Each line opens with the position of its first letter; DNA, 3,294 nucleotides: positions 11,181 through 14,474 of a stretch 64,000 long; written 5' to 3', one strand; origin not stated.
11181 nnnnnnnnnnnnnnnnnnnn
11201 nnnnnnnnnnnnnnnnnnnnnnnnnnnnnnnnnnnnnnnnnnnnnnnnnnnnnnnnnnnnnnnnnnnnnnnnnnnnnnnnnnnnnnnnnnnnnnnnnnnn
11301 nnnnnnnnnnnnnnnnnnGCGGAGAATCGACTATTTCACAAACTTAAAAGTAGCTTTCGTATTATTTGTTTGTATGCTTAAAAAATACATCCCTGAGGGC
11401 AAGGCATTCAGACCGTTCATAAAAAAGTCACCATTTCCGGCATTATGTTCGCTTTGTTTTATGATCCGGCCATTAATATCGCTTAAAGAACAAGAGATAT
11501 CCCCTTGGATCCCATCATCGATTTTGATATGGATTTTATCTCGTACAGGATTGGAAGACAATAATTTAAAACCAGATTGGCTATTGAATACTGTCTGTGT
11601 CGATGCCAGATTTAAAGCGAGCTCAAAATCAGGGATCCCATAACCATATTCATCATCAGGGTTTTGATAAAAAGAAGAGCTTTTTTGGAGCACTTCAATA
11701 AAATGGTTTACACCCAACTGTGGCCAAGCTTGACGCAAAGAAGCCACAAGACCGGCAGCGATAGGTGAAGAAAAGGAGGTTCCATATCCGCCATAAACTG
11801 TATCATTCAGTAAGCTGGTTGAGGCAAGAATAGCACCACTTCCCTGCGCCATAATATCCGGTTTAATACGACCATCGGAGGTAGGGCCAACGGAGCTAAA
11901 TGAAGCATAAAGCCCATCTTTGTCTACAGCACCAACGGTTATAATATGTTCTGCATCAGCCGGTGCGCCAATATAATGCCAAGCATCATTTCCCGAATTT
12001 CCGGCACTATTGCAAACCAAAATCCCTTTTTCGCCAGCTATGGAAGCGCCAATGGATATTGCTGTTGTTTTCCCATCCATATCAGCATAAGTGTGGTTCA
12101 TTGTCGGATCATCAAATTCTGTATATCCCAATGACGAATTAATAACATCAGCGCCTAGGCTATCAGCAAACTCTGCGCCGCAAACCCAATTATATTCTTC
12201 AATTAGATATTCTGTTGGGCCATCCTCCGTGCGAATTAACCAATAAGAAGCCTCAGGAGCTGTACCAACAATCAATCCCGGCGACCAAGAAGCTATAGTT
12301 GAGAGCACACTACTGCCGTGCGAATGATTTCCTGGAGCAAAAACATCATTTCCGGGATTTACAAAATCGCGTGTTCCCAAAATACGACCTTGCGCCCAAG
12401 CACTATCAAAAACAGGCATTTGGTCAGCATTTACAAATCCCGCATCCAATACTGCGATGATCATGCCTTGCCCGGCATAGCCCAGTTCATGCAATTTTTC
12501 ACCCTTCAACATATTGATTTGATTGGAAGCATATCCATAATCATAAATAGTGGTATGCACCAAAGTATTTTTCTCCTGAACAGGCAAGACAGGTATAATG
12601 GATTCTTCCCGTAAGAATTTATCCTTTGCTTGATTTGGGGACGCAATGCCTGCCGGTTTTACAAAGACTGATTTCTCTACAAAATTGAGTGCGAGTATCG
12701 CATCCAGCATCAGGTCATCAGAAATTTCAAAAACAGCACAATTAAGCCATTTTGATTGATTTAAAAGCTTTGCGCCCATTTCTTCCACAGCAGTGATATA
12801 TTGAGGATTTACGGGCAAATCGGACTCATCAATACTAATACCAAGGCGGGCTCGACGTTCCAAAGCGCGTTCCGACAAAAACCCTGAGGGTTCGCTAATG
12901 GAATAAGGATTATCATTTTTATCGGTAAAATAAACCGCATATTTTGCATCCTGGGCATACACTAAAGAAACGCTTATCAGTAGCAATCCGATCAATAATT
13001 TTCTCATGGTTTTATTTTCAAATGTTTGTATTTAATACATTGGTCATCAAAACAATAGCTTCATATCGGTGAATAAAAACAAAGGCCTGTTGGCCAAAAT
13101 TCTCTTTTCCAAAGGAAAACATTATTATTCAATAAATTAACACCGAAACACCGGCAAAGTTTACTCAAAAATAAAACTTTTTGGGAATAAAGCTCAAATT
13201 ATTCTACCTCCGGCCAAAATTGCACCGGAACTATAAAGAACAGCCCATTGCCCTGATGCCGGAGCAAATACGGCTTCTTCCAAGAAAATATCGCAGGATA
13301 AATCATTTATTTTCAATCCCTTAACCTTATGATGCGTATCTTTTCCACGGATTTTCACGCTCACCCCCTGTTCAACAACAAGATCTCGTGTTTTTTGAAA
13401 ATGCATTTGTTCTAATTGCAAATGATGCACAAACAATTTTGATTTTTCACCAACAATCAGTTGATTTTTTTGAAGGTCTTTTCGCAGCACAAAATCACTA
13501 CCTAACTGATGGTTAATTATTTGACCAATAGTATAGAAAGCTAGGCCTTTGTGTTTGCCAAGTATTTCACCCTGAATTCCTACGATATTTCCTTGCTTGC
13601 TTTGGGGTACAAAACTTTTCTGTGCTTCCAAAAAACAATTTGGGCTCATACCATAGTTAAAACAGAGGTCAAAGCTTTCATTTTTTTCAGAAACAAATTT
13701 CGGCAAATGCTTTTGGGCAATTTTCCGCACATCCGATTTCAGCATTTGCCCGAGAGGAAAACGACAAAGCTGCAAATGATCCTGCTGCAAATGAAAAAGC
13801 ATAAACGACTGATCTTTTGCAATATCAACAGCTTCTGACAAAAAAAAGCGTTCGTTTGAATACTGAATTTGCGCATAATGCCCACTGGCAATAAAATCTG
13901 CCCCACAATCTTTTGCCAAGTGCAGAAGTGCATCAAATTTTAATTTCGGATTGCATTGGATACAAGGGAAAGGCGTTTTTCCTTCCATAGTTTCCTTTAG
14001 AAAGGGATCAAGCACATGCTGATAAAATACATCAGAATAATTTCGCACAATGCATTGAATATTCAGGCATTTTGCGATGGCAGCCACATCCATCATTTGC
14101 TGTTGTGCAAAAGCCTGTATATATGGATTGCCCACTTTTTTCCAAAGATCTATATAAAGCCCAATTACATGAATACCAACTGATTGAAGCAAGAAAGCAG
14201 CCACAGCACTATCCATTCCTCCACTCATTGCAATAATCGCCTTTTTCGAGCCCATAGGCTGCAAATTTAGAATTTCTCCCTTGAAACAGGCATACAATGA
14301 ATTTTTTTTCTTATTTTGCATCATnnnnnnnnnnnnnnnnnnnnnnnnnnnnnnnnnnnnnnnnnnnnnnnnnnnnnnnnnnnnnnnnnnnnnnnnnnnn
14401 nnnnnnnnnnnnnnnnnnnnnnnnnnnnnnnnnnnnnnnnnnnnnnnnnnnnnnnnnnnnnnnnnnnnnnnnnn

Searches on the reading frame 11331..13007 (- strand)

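Call 9: search_protein_families(library=pfam, proteins=[window:11331-13007:-])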
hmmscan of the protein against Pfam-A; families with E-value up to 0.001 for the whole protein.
window:11331-13007:- (558 aa): 2 families
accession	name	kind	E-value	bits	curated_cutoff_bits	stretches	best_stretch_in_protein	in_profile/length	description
PF00082.27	Peptidase_S8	-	1e-35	123.9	21.8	1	179-457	1-288/288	Subtilase family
PF18962.6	Por_Secre_tail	-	4.3e-09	37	27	1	486-556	4-73/75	Secretion system C-terminal sorting domain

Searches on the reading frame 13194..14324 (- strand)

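Call 9: search_protein_families(library=pfam, proteins=[window:13194-14324:-])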
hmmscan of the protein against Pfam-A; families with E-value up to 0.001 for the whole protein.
window:13194-14324:- (376 aa): 5 families
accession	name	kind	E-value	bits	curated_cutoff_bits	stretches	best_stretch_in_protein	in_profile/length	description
PF03054.22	tRNA_Me_trans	-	1.2e-55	188.8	20.6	1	28-222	2-199/202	tRNA methyl transferase HUP domain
PF20259.3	tRNA_Me_trans_M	-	1.1e-12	47.7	27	1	241-293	9-66/66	tRNA methyl transferase PRC-barrel domain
PF20258.4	tRNA_Me_trans_C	-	4.6e-06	27.3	20.6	1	300-375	2-77/77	Aminomethyltransferase beta-barrel domain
PF02540.23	NAD_synthase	-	0.00023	20.8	21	0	21-59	13-53/242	NAD synthase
PF02568.20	ThiI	-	0.00077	19.6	20.5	0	26-98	3-74/197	Thiamine biosynthesis protein (ThiI)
